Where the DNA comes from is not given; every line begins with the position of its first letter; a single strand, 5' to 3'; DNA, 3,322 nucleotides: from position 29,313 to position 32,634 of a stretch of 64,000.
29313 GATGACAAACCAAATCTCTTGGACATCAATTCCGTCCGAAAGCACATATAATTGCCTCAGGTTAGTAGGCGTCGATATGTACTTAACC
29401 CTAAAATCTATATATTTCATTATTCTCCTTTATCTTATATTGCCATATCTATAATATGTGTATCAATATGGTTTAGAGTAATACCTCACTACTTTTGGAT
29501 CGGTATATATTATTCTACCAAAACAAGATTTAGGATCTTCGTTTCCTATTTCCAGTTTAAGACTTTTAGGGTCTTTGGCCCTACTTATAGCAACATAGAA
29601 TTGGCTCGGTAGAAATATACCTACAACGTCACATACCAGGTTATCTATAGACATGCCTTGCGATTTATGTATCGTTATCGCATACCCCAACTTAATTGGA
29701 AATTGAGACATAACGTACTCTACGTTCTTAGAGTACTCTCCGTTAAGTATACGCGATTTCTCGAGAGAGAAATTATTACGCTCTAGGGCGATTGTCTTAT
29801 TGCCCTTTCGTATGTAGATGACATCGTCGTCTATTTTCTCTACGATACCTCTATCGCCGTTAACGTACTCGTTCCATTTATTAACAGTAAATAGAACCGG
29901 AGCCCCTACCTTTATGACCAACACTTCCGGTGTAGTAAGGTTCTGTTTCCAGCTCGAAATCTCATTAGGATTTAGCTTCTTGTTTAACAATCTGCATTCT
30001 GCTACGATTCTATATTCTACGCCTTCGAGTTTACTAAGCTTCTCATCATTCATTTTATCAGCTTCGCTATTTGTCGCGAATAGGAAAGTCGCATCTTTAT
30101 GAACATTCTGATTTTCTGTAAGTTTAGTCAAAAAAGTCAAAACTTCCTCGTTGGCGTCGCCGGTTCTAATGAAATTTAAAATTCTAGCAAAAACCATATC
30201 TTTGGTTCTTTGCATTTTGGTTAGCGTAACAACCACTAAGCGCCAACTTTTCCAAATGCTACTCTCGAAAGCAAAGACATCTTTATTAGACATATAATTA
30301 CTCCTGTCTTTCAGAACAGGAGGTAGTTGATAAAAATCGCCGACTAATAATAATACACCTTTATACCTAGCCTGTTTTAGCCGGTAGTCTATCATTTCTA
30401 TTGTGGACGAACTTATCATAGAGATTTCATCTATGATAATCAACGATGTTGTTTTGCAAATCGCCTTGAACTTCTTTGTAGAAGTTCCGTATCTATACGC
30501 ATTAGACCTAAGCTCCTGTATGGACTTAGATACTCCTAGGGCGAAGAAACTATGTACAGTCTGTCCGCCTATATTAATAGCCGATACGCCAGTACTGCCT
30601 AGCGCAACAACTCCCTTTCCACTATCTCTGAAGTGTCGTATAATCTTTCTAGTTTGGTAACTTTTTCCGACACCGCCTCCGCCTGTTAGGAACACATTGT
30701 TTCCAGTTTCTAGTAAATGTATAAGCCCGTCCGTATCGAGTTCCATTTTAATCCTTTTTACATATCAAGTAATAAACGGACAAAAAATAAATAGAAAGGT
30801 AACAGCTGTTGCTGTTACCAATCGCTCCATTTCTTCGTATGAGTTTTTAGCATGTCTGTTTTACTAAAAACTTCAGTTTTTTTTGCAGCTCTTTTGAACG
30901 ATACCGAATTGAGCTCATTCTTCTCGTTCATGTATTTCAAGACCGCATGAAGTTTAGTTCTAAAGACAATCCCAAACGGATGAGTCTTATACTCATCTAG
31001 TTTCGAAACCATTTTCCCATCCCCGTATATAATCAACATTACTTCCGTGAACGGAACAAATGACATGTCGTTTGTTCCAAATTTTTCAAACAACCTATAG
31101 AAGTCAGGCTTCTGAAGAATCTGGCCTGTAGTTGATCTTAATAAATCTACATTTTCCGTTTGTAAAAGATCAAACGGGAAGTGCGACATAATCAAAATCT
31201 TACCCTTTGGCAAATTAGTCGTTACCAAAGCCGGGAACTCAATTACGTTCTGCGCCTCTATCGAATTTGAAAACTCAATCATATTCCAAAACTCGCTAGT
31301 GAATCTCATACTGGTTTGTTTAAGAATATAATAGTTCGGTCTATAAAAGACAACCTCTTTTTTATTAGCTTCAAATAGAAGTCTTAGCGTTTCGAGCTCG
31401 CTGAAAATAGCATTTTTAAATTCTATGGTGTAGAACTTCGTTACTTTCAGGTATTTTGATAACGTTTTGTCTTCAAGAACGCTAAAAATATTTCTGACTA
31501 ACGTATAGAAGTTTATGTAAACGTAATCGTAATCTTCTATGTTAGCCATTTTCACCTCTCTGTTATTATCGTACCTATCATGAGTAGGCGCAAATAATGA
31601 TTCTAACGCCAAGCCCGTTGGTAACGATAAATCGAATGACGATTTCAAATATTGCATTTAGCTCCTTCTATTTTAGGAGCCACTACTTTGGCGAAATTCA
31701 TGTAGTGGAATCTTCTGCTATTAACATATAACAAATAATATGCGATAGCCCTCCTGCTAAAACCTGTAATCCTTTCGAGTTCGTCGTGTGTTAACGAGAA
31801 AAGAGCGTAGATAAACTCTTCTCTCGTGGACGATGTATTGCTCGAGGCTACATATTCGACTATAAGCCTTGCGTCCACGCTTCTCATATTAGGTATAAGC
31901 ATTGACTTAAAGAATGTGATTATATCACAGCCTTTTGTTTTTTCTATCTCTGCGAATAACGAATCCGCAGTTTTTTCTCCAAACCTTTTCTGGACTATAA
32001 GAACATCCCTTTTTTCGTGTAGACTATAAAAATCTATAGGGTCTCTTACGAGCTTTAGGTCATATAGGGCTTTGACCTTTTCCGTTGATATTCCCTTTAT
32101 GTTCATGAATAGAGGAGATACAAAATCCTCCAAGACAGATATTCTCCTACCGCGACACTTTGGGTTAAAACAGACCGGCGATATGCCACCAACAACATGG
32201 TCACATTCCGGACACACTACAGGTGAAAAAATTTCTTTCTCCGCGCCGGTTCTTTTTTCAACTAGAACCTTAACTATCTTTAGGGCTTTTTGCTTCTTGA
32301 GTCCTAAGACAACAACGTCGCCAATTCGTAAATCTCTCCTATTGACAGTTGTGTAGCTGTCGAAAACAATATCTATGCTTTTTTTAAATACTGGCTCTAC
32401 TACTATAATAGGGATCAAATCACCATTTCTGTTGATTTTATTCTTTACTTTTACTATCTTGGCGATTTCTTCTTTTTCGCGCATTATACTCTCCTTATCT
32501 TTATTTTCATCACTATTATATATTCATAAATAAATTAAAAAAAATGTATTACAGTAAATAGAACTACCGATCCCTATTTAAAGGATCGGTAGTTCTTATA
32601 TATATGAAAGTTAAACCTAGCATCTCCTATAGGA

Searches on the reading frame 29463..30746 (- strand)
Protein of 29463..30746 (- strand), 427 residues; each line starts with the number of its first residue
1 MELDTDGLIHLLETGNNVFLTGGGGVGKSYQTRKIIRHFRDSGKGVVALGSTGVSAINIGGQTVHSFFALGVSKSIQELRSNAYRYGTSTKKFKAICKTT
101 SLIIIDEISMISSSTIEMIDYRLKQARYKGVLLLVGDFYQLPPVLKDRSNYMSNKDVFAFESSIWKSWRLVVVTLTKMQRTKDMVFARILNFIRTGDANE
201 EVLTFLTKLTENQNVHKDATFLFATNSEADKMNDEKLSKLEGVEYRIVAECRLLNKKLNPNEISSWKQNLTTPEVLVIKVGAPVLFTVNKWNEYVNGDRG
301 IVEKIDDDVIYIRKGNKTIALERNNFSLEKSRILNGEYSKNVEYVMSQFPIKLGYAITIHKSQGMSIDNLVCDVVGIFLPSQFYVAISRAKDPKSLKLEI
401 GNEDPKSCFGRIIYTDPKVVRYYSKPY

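Call 95: search_protein_families(library=pfam, proteins=[window:29463-30746:-], max_evalue=0.01)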
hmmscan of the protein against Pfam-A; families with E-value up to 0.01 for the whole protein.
window:29463-30746:- (427 aa): 7 families
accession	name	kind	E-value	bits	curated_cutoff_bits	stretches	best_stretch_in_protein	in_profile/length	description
PF05970.20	PIF1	-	3.5e-27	95.9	25.9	1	13-188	20-207/223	PIF1-like helicase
PF13245.12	AAA_19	-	3.4e-13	50.4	25.1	1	16-144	12-132/134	AAA domain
PF13604.12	AAA_30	-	1.1e-11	45.3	27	1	11-204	13-175/191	AAA domain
PF02689.20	Herpes_Helicase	-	3.8e-05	22.3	27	1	355-399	731-777/808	Helicase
PF13538.12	UvrD_C_2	-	7.4e-05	23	27.4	1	354-391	2-46/52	UvrD-like helicase C-terminal domain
PF13401.12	AAA_22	-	0.00015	22.5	27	1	14-136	4-122/130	AAA domain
PF18335.7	SH3_13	-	0.0016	18.7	41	1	253-308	4-57/65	ATP-dependent RecD-like DNA helicase SH3 domain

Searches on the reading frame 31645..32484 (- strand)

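Call 95: search_protein_families(library=pfam, proteins=[window:31645-32484:-], max_evalue=0.01)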
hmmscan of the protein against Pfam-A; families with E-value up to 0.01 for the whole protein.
window:31645-32484:- (279 aa): 1 family
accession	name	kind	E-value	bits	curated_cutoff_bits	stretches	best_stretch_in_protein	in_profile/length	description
PF03120.22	DNA_ligase_OB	-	0.00078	19.7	32.9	1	8-81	2-78/79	NAD-dependent DNA ligase OB-fold domain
